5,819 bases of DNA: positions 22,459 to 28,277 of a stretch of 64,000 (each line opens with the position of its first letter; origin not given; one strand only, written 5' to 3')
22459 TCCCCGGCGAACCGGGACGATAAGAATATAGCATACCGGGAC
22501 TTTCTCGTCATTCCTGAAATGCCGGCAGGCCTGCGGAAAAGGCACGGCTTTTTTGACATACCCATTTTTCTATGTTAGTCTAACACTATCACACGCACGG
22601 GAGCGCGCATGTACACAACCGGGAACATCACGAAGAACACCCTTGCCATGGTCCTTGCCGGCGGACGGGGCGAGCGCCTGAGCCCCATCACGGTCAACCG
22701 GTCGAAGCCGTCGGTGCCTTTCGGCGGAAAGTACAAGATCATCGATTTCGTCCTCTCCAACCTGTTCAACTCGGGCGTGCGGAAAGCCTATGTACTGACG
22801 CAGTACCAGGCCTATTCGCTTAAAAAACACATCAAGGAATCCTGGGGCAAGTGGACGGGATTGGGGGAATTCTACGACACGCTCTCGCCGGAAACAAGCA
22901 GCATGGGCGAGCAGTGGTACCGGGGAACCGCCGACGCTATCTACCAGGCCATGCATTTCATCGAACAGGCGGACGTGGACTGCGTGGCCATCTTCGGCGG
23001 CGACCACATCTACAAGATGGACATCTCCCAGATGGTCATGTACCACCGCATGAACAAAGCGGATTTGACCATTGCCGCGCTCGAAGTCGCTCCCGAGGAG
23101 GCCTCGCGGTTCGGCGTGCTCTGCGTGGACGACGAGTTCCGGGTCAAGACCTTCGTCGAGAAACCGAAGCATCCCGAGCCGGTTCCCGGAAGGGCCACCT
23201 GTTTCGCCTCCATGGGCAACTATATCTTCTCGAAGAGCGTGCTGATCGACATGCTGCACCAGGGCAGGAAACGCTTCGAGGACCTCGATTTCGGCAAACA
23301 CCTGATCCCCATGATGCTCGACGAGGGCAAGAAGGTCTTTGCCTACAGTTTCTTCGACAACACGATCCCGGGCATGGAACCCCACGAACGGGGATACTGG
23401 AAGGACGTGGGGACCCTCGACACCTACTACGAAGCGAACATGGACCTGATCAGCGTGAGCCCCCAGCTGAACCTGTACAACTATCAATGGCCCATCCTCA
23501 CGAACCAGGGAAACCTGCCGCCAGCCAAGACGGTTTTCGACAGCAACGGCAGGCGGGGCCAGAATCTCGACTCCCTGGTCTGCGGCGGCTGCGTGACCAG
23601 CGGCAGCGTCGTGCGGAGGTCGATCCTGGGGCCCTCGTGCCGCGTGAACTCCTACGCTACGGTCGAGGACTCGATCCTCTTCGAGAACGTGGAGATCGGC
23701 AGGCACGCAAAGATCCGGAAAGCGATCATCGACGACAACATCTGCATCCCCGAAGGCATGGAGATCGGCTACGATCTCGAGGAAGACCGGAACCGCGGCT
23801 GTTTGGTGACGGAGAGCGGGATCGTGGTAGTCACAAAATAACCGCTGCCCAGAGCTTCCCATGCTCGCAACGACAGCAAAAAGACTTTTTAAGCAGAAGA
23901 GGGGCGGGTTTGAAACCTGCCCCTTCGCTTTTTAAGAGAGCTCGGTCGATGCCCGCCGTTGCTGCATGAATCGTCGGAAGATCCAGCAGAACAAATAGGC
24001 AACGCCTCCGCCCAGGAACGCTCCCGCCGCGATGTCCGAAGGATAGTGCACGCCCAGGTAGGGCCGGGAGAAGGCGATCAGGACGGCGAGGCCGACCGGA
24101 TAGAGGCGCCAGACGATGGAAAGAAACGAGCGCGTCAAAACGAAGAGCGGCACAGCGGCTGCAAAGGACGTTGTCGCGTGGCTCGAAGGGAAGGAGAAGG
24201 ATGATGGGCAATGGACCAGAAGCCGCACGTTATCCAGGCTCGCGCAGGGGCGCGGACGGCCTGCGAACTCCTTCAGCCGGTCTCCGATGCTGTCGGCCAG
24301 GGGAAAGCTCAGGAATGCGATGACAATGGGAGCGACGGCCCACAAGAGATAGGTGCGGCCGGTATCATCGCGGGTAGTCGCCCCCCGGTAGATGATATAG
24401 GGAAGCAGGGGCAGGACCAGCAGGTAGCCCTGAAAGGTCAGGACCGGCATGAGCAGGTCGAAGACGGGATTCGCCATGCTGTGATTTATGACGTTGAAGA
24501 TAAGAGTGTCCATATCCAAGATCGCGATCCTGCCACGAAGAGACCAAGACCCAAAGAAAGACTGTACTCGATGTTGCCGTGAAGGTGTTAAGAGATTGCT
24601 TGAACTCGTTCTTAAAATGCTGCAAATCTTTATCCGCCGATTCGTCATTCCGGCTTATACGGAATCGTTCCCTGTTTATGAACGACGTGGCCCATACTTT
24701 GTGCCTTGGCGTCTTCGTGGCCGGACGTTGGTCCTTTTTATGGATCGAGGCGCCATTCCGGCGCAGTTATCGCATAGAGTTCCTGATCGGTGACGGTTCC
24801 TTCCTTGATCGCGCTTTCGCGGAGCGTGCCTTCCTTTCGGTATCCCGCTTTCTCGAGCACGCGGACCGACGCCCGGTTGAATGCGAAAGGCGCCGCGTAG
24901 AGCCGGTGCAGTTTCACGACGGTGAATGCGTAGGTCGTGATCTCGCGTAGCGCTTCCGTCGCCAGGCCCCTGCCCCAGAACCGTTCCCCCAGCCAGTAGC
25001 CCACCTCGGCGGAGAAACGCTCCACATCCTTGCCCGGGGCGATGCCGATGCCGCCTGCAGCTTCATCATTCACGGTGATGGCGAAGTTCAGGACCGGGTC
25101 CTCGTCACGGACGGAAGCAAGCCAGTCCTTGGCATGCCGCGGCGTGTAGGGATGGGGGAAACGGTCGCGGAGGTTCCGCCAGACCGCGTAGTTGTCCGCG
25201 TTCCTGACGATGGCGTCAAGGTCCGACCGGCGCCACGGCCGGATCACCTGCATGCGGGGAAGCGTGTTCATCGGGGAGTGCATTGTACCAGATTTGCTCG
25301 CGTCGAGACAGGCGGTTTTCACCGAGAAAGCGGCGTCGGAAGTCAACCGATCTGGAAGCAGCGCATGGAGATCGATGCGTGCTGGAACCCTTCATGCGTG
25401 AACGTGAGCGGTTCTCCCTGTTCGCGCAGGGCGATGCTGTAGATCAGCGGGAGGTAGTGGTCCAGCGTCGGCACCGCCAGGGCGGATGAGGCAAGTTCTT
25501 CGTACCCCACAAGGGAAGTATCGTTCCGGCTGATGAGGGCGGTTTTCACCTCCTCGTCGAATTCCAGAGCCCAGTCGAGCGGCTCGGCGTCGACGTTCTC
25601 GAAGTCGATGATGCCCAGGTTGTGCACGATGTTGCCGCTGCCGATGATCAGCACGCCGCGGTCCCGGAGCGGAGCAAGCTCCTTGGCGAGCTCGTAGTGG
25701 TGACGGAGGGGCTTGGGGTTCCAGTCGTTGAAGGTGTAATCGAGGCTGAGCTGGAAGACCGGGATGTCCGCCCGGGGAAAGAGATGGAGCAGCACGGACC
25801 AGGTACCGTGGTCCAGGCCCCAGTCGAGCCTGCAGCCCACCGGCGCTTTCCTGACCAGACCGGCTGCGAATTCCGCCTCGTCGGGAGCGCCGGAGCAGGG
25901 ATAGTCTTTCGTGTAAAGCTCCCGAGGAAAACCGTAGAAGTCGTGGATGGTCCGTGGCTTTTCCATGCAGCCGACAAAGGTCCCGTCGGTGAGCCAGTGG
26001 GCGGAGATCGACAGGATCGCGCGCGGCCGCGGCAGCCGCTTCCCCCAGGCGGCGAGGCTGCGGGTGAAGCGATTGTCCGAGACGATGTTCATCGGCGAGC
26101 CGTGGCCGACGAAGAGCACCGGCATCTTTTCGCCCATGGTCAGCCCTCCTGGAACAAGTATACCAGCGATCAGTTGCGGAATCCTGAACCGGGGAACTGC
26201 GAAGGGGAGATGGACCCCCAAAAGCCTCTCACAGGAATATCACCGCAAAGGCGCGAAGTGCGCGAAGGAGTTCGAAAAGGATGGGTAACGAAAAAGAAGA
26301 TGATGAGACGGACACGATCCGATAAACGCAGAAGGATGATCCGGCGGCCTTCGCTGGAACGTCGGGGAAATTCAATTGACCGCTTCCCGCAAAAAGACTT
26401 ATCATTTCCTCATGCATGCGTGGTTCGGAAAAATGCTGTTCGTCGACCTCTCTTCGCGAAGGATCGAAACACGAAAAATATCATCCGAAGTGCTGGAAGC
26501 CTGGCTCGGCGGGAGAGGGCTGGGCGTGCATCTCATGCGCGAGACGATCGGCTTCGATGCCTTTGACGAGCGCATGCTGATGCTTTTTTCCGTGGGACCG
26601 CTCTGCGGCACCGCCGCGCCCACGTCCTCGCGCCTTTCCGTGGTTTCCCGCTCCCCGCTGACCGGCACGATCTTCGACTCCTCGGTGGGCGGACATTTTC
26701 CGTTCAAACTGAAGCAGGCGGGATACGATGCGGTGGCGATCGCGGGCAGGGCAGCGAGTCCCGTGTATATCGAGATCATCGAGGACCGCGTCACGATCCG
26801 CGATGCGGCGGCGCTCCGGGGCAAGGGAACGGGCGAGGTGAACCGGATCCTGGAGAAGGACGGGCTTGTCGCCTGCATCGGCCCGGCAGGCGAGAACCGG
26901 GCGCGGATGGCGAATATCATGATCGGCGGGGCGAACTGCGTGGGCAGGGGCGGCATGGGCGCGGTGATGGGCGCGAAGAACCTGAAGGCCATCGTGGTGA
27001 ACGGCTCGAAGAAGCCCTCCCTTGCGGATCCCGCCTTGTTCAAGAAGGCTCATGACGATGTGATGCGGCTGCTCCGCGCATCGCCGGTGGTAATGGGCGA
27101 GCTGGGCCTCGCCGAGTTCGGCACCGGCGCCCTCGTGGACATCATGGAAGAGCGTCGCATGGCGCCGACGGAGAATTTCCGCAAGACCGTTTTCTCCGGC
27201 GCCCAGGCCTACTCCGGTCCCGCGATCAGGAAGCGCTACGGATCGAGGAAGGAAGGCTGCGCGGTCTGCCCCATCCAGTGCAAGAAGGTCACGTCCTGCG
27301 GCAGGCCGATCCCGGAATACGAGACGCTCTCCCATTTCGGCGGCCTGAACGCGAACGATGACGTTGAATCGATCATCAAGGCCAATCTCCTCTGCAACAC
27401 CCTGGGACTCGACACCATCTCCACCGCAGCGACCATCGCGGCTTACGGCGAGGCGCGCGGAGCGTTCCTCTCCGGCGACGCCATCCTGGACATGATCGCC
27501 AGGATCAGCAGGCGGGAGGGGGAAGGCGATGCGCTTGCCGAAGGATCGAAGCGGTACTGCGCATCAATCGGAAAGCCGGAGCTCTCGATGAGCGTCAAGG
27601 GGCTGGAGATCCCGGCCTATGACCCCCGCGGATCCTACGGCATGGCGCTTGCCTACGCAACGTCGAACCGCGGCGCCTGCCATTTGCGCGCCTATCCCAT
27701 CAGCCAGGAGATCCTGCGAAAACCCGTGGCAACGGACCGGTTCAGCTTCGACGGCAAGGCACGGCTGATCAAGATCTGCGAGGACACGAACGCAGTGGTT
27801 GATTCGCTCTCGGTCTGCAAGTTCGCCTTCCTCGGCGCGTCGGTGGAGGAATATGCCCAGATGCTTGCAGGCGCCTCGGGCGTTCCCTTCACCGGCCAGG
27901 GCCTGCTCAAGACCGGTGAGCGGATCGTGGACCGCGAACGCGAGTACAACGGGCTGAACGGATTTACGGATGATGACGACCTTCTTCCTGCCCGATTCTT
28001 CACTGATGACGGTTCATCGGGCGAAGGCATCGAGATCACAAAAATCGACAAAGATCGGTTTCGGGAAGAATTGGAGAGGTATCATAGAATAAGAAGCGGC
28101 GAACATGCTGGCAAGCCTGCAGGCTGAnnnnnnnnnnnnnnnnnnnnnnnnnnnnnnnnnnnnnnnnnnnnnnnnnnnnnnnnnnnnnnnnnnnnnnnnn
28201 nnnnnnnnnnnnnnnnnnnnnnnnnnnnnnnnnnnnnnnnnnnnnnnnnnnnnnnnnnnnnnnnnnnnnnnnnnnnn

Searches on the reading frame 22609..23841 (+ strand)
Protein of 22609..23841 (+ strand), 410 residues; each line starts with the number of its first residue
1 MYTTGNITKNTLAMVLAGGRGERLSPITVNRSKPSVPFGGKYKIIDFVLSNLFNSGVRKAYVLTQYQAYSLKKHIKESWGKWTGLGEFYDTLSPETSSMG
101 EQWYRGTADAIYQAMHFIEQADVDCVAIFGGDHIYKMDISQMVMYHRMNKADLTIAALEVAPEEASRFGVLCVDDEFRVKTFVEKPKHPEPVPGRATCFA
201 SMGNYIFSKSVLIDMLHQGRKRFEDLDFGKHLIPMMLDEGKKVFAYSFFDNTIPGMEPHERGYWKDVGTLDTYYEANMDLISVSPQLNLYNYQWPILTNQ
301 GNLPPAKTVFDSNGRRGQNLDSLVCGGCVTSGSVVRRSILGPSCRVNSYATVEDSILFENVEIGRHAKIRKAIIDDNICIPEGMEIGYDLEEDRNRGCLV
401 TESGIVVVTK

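Call 14: search_protein_families(library=pfam, proteins=[window:22609-23841:+], max_evalue=0.001)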
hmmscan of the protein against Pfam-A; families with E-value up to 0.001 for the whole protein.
window:22609-23841:+ (410 aa): 5 families
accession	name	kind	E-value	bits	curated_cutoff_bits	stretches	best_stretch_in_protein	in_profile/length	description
PF00483.29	NTP_transferase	-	4e-58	197.3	21.2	1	13-280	2-242/245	Nucleotidyl transferase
PF24894.1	Hexapep_GlmU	-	7.6e-39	132.5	23.3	1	304-408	1-104/104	GlmU-like, C-terminal hexapeptide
PF25084.1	LbH_EIF2B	-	2.8e-10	40.6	54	1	328-387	29-88/105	EIF2B subunit epsilon LbH domain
PF25247.1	LbH_GLGC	-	5.8e-09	36.4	27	1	360-410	73-126/135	GLGC left-handed parallel beta-helix domain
PF12804.13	NTP_transf_3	-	2.1e-05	25.2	27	1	13-153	1-118/160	MobA-like NTP transferase domain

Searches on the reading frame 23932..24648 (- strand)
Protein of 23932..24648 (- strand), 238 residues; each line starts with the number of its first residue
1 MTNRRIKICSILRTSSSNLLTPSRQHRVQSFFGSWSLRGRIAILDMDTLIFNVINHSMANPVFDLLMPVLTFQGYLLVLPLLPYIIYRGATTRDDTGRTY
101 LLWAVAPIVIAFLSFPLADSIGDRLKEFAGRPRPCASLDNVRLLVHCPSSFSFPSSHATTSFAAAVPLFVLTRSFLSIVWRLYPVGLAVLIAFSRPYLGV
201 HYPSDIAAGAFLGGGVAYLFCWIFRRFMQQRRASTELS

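Call 15: search_protein_families(library=pfam, proteins=[window:23932-24648:-], max_evalue=0.001)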
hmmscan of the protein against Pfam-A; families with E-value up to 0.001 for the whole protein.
window:23932-24648:- (238 aa): 2 families
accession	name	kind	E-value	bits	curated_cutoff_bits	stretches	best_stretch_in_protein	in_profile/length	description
PF01569.27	PAP2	-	2.8e-22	79.3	27.2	1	110-226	4-127/130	PAP2 superfamily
PF14378.12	PAP2_3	-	2.7e-08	34.3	27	1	78-219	43-190/190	PAP2 superfamily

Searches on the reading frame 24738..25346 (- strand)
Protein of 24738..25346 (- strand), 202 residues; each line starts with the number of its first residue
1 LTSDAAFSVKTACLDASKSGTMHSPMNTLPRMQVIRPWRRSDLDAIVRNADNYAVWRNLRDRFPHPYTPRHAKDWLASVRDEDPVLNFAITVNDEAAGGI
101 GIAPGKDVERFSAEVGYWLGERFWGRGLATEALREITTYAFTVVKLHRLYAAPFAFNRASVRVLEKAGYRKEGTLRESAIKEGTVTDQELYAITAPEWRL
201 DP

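Call 15: search_protein_families(library=pfam, proteins=[window:24738-25346:-], max_evalue=0.001)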
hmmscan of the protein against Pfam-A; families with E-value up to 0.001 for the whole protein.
window:24738-25346:- (202 aa): 4 families
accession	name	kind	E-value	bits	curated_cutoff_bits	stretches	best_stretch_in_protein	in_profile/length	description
PF13302.13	Acetyltransf_3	-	1.5e-29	103.9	25.4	1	34-170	3-138/138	Acetyltransferase (GNAT) domain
PF00583.31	Acetyltransf_1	-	4.6e-13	49.9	20.7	1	55-169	4-116/116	Acetyltransferase (GNAT) family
PF13420.13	Acetyltransf_4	-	3.8e-07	30.7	24.3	1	35-188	1-153/155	Acetyltransferase (GNAT) domain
PF13523.12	Acetyltransf_8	-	7e-06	26.2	27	1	102-174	69-142/145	Acetyltransferase (GNAT) domain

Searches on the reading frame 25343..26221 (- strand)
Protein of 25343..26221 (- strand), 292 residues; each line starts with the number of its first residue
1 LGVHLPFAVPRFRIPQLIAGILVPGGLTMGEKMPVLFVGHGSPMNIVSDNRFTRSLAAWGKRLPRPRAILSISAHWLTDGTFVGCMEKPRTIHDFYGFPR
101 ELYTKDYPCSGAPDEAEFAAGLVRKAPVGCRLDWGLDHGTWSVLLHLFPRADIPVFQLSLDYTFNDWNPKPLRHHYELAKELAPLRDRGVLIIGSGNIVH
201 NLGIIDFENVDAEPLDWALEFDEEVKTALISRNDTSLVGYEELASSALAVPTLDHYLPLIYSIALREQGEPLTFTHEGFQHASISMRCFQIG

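Call 15: search_protein_families(library=pfam, proteins=[window:25343-26221:-], max_evalue=0.001)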
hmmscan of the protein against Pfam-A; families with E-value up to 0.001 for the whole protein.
window:25343-26221:- (292 aa): 1 family
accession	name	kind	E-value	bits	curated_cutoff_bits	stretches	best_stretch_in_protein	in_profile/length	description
PF02900.23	LigB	-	6.1e-18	65.3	26.3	1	49-249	27-228/269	Catalytic LigB subunit of aromatic ring-opening dioxygenase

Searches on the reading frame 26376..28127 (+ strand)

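Call 14: search_protein_families(library=pfam, proteins=[window:26376-28127:+], max_evalue=0.001)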
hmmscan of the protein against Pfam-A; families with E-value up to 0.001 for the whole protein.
window:26376-28127:+ (583 aa): 2 families
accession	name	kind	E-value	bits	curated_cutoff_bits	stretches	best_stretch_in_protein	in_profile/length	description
PF01314.23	AFOR_C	-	3.2e-100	336.4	27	1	226-581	3-375/385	Aldehyde ferredoxin oxidoreductase, domains 2 & 3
PF02730.20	AFOR_N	-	6.9e-68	228.8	29.8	1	18-210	1-198/199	Aldehyde ferredoxin oxidoreductase, N-terminal domain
